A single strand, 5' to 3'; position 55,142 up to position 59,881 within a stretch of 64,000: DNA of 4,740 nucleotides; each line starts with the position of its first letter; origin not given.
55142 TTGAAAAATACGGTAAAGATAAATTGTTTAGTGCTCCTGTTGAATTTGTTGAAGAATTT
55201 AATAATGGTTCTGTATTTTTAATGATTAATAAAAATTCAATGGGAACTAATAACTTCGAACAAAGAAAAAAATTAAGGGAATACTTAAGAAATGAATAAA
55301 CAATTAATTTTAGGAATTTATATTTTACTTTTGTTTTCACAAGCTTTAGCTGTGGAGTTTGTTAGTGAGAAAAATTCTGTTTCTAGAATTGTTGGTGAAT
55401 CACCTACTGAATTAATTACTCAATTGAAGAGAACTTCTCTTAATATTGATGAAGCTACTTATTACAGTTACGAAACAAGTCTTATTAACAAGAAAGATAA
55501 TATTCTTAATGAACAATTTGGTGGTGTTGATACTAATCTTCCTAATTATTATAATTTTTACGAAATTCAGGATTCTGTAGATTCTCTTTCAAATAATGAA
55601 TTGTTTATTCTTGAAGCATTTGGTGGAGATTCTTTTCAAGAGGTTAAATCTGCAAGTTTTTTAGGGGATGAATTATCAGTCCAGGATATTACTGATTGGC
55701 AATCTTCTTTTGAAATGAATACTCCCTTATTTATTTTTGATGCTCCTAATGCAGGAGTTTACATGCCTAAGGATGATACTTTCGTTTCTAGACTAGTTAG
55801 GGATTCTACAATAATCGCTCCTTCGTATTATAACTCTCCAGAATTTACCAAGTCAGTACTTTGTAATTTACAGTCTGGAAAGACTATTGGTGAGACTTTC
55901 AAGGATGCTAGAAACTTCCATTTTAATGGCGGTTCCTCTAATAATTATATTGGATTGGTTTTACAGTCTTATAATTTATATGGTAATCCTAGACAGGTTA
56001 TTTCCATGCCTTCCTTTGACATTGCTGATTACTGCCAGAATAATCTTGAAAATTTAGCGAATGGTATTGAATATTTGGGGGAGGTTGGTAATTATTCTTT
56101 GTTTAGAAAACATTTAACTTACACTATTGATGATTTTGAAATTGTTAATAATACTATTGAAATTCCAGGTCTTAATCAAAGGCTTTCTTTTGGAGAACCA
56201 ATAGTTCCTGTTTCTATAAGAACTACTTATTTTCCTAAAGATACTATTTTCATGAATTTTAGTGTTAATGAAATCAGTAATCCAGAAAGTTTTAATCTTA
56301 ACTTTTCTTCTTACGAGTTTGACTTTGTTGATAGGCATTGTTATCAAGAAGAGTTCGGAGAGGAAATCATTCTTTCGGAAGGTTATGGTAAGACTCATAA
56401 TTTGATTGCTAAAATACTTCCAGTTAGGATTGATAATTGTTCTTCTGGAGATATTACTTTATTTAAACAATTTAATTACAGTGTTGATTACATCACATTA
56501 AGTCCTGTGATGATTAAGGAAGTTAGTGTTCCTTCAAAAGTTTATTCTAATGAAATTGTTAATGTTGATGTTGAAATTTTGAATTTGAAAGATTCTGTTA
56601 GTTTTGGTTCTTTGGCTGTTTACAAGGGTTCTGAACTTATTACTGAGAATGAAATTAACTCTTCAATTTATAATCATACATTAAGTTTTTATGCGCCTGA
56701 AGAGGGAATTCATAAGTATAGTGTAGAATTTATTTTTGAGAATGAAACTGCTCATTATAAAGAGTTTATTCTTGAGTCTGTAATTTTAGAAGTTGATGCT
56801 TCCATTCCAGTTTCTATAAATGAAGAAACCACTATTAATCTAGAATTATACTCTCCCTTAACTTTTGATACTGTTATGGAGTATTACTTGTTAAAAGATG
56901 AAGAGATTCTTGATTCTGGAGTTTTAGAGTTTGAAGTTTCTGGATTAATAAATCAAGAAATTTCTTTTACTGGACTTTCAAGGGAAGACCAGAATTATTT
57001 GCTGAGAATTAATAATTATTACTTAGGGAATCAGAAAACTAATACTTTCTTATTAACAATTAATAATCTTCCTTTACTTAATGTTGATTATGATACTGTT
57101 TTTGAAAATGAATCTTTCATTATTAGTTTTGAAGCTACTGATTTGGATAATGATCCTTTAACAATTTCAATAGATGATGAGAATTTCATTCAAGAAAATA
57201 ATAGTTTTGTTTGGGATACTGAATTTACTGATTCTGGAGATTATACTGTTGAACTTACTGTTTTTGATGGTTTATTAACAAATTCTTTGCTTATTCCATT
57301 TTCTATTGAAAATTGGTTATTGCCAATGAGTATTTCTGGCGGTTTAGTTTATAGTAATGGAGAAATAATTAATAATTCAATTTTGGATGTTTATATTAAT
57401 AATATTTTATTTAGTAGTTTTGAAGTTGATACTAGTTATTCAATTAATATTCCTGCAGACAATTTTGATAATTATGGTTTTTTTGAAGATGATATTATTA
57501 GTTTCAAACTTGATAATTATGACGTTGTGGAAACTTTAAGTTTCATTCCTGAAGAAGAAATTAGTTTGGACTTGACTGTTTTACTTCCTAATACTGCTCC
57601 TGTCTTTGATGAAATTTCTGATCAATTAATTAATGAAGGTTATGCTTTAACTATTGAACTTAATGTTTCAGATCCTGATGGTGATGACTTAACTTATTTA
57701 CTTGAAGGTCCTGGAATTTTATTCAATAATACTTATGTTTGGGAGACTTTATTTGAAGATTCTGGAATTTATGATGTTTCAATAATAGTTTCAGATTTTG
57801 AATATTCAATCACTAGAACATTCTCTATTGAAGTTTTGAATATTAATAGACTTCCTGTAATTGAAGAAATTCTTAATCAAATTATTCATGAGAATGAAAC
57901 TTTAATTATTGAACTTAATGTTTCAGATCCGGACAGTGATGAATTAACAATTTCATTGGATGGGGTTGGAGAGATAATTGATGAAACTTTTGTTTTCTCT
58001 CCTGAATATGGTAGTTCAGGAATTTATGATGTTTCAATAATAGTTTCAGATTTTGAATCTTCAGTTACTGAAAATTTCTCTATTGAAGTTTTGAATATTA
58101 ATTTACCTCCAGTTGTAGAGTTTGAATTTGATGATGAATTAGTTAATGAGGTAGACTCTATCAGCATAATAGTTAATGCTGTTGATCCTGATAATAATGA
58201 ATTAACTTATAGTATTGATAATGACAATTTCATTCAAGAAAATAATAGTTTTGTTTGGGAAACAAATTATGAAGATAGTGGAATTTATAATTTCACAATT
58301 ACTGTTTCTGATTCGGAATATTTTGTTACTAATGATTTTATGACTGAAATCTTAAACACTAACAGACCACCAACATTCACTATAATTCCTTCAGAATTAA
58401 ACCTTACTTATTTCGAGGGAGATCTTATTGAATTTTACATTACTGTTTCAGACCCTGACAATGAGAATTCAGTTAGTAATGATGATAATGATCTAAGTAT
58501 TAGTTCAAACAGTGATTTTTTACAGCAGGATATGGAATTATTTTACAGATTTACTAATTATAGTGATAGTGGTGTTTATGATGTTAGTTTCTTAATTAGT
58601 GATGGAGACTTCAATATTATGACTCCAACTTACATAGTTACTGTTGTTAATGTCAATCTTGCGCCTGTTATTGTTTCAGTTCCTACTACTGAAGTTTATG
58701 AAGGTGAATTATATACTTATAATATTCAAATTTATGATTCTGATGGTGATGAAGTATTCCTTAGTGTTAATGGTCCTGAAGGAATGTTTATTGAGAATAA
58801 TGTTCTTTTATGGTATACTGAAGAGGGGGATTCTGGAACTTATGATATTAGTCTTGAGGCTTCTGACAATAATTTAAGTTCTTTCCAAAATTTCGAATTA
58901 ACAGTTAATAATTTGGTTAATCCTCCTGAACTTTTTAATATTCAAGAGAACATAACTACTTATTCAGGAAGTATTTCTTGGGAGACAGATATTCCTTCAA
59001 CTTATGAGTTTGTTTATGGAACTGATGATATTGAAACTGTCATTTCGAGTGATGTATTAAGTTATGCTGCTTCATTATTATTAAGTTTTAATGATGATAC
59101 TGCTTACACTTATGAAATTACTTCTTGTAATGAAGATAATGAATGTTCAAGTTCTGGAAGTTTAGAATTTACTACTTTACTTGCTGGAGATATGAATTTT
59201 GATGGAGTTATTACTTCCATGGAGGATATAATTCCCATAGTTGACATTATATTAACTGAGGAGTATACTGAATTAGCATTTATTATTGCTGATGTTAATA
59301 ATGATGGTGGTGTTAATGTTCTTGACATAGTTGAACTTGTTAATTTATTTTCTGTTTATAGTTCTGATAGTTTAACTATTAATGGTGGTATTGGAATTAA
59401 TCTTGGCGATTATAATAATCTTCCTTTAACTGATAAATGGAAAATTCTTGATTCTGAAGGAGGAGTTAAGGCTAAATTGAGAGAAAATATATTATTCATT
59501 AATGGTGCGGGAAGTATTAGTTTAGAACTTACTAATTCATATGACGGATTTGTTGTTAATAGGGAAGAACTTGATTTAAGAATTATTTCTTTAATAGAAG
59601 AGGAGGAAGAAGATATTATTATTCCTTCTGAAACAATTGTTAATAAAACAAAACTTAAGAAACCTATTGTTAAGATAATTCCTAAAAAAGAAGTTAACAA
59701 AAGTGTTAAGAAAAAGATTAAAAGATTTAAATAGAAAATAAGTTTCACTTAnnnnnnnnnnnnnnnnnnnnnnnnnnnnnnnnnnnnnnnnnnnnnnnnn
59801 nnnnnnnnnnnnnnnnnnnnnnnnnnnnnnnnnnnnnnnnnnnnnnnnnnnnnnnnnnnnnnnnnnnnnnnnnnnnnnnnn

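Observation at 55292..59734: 1480-aa surface protein combining cadherin/Ig-like repeats, an FN3-like segment and a dockerin-like Ca-binding pair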

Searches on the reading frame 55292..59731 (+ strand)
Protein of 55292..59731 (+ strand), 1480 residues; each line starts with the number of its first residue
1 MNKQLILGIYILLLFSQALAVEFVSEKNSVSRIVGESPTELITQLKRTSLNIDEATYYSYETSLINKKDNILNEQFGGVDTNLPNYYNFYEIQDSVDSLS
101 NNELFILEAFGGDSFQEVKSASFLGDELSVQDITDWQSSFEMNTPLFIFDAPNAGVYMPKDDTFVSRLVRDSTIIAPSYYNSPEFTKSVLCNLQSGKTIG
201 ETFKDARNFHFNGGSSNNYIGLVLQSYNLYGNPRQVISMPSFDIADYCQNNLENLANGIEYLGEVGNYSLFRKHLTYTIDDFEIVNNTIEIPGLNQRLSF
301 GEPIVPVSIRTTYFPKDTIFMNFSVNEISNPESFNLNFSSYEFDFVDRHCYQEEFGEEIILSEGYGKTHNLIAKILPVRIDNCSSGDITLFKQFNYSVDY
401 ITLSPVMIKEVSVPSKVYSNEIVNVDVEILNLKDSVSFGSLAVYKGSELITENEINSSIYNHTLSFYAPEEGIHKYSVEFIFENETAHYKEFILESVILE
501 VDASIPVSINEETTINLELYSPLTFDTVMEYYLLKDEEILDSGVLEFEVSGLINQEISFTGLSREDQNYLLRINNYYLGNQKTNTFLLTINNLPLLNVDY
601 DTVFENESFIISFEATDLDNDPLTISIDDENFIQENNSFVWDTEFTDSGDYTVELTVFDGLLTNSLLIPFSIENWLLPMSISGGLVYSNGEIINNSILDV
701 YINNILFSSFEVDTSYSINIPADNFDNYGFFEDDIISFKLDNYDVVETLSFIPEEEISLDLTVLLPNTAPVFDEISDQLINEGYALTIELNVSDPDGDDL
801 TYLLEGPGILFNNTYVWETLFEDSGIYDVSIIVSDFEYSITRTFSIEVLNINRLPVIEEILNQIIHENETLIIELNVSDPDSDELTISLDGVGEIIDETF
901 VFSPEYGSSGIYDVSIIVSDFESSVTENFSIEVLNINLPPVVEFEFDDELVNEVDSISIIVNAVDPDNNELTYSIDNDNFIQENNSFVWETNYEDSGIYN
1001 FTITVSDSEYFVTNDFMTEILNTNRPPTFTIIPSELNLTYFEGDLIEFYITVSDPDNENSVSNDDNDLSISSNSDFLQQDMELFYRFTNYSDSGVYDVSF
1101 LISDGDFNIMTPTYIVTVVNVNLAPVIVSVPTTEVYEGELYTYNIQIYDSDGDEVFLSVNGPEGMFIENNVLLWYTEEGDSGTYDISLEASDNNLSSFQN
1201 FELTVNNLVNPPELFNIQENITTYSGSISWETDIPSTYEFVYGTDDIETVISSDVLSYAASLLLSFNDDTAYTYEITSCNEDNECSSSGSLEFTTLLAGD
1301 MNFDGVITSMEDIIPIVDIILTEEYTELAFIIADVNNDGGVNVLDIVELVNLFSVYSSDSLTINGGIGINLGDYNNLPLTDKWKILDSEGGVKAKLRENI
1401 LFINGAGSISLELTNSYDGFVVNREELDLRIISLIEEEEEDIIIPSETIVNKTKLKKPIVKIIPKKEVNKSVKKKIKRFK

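Call 3: search_protein_families(library=pfam, proteins=[window:55292-59731:+], max_evalue=1)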
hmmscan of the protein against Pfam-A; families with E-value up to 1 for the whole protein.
window:55292-59731:+ (1480 aa): 10 families
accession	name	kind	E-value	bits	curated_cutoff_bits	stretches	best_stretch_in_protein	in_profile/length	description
PF17963.7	Big_9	-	5e-13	50.2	23.6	5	947-1009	9-78/89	Bacterial Ig domain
PF17803.7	Cadherin_4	-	2.8e-12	47.4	25.1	2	843-889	2-51/71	Bacterial cadherin-like domain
PF18911.6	PKD_4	-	1.9e-10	41.1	27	1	938-1009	2-72/85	PKD domain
PF05345.18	He_PIG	-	1.2e-08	35.8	24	1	1124-1206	1-96/96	Putative Ig domain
PF00801.26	PKD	-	2.9e-05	24.4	23.5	0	867-933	13-80/80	PKD domain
PF00404.24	Dockerin_1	-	0.0016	19.1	22.9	2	1298-1351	1-54/57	Dockerin type I domain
PF21060.3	Reovirus_L2_6th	-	0.0019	18.9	27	0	965-1008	42-85/98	Reovirus core-spike protein lambda-2 (L2), 6th domain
PF17892.7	Cadherin_5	-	0.044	14.1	26.5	1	854-932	4-96/98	Cadherin-like domain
PF23860.1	Ribophorin_II_3rd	-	0.06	13.8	23.4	0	647-667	100-120/128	Ribophorin II third domain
PF13202.12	EF-hand_5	-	0.084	12.8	25.9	0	1298-1311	7-20/25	EF hand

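Call 12: search_protein_families(library=ncbifam, proteins=[window:55292-59731:+], max_evalue=1)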
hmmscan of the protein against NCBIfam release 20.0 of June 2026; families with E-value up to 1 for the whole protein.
window:55292-59731:+ (1480 aa): 2 families
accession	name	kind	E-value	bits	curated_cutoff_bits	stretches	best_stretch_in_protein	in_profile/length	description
NF038112.1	myxo_dep_M36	subfamily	1.4e-17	62.2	1500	3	830-977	1263-1418/1604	myxosortase-dependent M36 family metallopeptidase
NF012211.1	tand_rpt_95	domain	6.8e-07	29.2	90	2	871-943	8-94/98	tandem-95 repeat protein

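Call 17: find_encoding_contigs(protein=window:55292-59731:+, flank=10000, max_places=3)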
Protein window:55292-59731:+ (1480 aa): 4 contigs read that carry it; 3 places shown.
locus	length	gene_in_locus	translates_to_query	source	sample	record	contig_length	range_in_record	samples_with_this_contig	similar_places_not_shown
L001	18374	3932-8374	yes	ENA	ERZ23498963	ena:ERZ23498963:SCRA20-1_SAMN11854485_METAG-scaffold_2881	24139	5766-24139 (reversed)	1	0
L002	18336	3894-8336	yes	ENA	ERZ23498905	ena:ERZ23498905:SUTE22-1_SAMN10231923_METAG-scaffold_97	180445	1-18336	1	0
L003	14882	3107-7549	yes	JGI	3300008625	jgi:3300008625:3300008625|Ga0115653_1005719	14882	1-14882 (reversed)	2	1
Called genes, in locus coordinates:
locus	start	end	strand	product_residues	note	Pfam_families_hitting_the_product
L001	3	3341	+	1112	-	?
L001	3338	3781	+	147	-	-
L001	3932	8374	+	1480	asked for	PF17803:Cadherin_4 (faint), PF17963:Big_9 (faint), PF18911:PKD_4 (faint), PF05345:He_PIG (faint)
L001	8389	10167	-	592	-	PF00664:ABC_membrane, PF00005:ABC_tran, PF02463:SMC_N (weak), PF13175:AAA_15 (weak)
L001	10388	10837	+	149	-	PF00578:AhpC-TSA, PF08534:Redoxin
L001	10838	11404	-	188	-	PF00081:Sod_Fe_N (faint), PF02777:Sod_Fe_C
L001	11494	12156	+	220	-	PF00121:TIM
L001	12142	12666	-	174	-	-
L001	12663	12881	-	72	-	-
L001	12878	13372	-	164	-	-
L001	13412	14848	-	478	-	PF02812:ELFV_dehydrog_N, PF00208:ELFV_dehydrog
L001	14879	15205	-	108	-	PF09685:MamF_MmsF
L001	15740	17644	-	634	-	-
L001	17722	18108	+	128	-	PF02681:DUF212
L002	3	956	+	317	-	?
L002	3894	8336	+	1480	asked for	PF17803:Cadherin_4 (faint), PF17963:Big_9 (faint), PF18911:PKD_4 (faint), PF05345:He_PIG (faint)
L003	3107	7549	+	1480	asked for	PF17803:Cadherin_4 (faint), PF17963:Big_9 (faint), PF18911:PKD_4 (faint), PF05345:He_PIG (faint)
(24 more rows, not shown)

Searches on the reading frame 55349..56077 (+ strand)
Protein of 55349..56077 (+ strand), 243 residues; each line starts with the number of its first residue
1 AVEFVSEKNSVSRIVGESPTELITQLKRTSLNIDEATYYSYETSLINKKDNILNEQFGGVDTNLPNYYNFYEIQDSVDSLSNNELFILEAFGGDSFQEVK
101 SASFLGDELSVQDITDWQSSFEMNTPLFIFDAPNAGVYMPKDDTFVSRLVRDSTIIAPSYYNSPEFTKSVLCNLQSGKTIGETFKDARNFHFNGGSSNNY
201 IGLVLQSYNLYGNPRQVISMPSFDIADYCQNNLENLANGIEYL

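Call 35: search_protein_families(library=pfam, proteins=[window:55349-56077:+], max_evalue=10)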
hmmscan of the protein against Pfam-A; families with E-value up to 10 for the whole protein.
window:55349-56077:+ (243 aa): 0 families

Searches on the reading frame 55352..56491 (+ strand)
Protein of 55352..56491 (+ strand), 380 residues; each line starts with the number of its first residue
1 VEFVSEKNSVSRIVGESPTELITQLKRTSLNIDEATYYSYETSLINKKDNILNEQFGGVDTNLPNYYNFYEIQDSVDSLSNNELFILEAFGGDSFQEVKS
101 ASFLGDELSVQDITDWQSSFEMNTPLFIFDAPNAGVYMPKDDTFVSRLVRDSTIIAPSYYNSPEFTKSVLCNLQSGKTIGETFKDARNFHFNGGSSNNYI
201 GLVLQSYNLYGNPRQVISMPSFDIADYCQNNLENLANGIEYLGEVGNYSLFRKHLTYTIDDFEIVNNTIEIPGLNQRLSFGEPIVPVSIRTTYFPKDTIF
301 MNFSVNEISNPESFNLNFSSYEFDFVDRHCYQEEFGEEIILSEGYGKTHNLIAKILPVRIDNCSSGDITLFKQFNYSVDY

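Call 56: predict_structure(alignment_id=A4)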
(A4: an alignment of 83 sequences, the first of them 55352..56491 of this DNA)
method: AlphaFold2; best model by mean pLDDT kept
length: 380 residues; sequences in the alignment: 83
mean_pLDDT: 91.3   pTM: 0.69
mean pLDDT of the five models: 91.3, 91.1, 91.0, 91.0, 91.0
residues with pLDDT >= 90: 299; 70-90: 56; 50-70: 21; < 50: 4
segments of 3 or more residues with pLDDT < 50: none
pLDDT, mean of each block of 10 residues (from residue 1): 76 95 96 95 79 87 76 94 96 95 89 96 97 96 96 97 94 96 93 72 95 97 78 67 84 96 96 95 95 93 97 95 92 94 92 97 97 97
secondary structure, 60 per line:
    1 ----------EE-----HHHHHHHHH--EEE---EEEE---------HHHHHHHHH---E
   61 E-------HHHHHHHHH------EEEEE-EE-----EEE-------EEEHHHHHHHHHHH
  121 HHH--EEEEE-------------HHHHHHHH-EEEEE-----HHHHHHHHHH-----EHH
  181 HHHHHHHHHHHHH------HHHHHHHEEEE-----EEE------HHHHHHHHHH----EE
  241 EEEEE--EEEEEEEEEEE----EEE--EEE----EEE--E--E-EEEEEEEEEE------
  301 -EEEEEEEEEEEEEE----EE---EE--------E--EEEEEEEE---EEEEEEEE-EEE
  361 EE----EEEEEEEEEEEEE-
elements in order: H18-26 E29-31 E35-38 H48-56 H69-77 E84-88 E97-99 E107-109 H110-123 E126-130 H144-151 E153-157 H163-172 H179-193 H200-206 E207-210 E216-218 H225-234 E239-245 E248-258 E263-265 E268-270 E275-277 E285-294 E302-315 E338-345 E349-356 E358-362 E367-379

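Call 68: fold_search(model_id=the predicted structure, library=pdb)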
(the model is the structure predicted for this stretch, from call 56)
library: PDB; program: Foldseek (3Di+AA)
matches with E <= 10: 688; with E <= 0.001: 28
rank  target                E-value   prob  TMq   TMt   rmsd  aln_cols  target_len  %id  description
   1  5mun_B                1.0e-06  1.00  0.25  0.50   6.4       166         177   10  Structural insight into zymogenic latency of gingipain K from Porphyromonas gingivalis. (released 2017-02-22)
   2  5mun_A                3.0e-06  1.00  0.25  0.47   6.9       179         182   10  Structural insight into zymogenic latency of gingipain K from Porphyromonas gingivalis. (released 2017-02-22)
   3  4ief_G                5.7e-06  1.00  0.26  0.48   6.1       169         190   13  Complex of Porphyromonas gingivalis RgpB pro- and mature domains (released 2013-04-10)
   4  4ief_E                6.4e-06  1.00  0.26  0.47   6.1       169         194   13  Complex of Porphyromonas gingivalis RgpB pro- and mature domains (released 2013-04-10)
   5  4ief_A                1.1e-05  1.00  0.25  0.47   6.8       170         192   12  Complex of Porphyromonas gingivalis RgpB pro- and mature domains (released 2013-04-10)
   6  4ief_C                1.2e-05  1.00  0.25  0.46   6.8       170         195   12  Complex of Porphyromonas gingivalis RgpB pro- and mature domains (released 2013-04-10)
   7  4i1p_A                1.6e-05  1.00  0.30  0.30  17.5       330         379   12  Human MALT1 (caspase-IG3) in complex with activity based-probe (released 2014-07-09)
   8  8v4x_D                2.1e-05  1.00  0.30  0.31  18.0       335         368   11  Structure of MALT1 in complex with an allosteric inhibitor (released 2024-05-01)
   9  4i1p_C                4.0e-05  1.00  0.30  0.30  18.0       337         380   12  Human MALT1 (caspase-IG3) in complex with activity based-probe (released 2014-07-09)
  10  7paw_B                4.3e-05  1.00  0.33  0.34  16.9       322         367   11  MALT1 in complex with compound 1 (released 2021-11-17)
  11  7pav_B                9.3e-05  1.00  0.32  0.33  18.1       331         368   12  MALT1 in complex with compound 1 (released 2021-11-17)
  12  8wra                  1.5e-04  1.00  0.31  0.43  11.8       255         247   12  The Crystal Structure of CASP1 from Biortus (released 2023-11-15)
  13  4ps1_A                2.3e-04  1.00  0.32  0.48   9.6       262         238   10  Caspase-8 specific unnatural amino acid peptides (released 2015-01-21)
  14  4ief_B                2.7e-04  1.00  0.40  0.36  12.7       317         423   11  Complex of Porphyromonas gingivalis RgpB pro- and mature domains (released 2013-04-10)
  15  6i9a_A                3.2e-04  0.99  0.36  0.31  21.4       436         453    8  Porphyromonas gingivalis gingipain K (Kgp) in complex with inhibitor KYT-36 (released 2019-03-13)
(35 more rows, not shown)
